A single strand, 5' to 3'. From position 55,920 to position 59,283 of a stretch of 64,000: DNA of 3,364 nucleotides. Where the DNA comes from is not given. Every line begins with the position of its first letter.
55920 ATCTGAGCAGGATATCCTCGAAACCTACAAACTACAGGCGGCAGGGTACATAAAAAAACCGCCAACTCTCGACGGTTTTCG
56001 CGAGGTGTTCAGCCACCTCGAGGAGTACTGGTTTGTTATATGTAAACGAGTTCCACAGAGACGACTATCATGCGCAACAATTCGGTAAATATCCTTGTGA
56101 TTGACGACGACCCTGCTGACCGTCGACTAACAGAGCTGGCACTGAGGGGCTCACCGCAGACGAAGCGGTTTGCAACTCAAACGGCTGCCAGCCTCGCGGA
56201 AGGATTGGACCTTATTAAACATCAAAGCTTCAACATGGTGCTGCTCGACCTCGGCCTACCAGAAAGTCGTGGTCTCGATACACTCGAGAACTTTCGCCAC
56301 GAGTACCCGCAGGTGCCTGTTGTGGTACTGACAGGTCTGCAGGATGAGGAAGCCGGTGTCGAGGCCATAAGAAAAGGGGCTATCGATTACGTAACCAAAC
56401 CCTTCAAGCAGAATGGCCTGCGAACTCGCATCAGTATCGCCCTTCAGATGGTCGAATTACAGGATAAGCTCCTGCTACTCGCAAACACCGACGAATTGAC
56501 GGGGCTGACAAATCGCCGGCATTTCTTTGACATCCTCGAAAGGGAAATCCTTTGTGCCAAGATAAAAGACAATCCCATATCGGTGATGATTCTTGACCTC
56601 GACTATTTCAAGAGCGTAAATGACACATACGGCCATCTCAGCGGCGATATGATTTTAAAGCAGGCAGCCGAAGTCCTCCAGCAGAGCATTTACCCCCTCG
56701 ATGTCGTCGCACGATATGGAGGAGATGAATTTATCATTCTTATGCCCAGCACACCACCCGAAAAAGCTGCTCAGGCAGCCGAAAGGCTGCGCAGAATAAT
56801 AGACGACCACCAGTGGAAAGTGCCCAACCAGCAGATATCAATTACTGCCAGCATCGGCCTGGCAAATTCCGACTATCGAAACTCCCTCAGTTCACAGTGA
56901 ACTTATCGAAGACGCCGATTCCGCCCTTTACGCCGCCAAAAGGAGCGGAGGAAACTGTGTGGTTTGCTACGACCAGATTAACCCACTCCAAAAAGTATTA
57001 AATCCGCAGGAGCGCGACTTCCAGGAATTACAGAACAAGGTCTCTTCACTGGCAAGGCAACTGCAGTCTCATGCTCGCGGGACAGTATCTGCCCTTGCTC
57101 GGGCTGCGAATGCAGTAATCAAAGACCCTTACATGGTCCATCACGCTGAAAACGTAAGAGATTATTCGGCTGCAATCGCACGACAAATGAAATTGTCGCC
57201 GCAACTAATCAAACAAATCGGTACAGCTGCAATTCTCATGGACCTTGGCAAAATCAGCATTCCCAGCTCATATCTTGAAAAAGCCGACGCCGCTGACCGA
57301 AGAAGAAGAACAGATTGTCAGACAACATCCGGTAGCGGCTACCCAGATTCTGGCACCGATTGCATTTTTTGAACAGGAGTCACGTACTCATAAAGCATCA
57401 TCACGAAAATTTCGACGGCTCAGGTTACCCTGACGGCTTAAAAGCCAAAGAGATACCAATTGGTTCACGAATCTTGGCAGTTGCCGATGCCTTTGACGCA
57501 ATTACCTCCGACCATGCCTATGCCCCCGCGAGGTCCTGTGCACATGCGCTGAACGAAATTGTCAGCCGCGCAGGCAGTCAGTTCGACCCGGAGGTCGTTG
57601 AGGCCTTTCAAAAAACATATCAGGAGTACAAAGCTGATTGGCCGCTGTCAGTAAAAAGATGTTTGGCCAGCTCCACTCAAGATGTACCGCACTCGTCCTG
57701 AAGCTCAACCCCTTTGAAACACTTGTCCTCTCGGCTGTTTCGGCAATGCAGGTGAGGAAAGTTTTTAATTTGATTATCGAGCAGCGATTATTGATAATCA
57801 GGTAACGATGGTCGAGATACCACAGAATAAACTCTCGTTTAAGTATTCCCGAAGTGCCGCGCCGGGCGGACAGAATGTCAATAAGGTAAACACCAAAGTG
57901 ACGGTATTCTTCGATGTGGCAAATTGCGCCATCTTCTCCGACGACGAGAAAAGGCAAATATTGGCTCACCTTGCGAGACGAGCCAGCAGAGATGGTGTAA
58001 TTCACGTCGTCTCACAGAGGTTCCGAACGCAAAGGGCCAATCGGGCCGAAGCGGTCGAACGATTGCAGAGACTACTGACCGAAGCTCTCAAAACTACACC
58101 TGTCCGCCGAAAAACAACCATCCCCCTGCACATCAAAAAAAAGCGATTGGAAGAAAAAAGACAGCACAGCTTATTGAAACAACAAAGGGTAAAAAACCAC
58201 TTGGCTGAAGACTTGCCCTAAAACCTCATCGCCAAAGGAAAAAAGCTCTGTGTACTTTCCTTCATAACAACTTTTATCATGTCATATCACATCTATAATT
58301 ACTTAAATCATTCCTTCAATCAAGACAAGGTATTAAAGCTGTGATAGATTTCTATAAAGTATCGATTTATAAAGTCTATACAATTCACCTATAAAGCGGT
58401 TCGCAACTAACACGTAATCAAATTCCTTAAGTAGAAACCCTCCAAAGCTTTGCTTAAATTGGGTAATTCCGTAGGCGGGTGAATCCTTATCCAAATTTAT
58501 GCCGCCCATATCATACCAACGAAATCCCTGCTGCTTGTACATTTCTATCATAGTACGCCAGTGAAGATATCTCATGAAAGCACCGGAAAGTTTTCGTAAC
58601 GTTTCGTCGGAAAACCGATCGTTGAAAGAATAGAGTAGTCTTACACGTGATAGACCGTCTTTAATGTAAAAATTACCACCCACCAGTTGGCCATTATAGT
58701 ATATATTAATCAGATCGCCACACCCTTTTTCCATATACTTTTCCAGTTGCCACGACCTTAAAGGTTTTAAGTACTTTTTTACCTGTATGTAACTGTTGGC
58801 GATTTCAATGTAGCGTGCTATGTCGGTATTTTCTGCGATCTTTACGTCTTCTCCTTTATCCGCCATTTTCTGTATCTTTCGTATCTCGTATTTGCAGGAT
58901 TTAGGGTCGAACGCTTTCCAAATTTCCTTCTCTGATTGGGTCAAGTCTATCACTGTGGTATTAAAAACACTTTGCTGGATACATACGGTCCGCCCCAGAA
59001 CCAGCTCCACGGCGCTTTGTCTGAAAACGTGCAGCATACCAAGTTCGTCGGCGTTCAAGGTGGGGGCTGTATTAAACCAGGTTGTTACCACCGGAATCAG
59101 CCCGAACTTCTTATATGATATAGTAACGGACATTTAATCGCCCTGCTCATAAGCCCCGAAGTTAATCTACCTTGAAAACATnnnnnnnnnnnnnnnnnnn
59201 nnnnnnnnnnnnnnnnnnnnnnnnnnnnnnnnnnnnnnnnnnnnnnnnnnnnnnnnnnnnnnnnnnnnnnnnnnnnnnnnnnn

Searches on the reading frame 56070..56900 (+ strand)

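Call 66: search_protein_families(library=pfam, proteins=[window:56070-56900:+], max_evalue=0.00001)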
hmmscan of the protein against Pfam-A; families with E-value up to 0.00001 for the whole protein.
window:56070-56900:+ (276 aa): 2 families
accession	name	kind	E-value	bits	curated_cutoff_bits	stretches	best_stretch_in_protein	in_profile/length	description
PF00990.26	GGDEF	-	5e-41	140.6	23.8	1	138-268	1-133/161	Diguanylate cyclase, GGDEF domain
PF00072.30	Response_reg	-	3.1e-24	85.7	30.2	1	8-121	1-110/111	Response regulator receiver domain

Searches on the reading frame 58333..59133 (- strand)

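Call 66: search_protein_families(library=pfam, proteins=[window:58333-59133:-], max_evalue=0.00001)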
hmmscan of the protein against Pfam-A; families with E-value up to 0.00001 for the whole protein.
window:58333-59133:- (266 aa): 1 family
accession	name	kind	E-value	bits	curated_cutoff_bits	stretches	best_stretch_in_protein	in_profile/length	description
PF02388.22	FemAB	-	1.7e-08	34.2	24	1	189-234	338-382/406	FemAB family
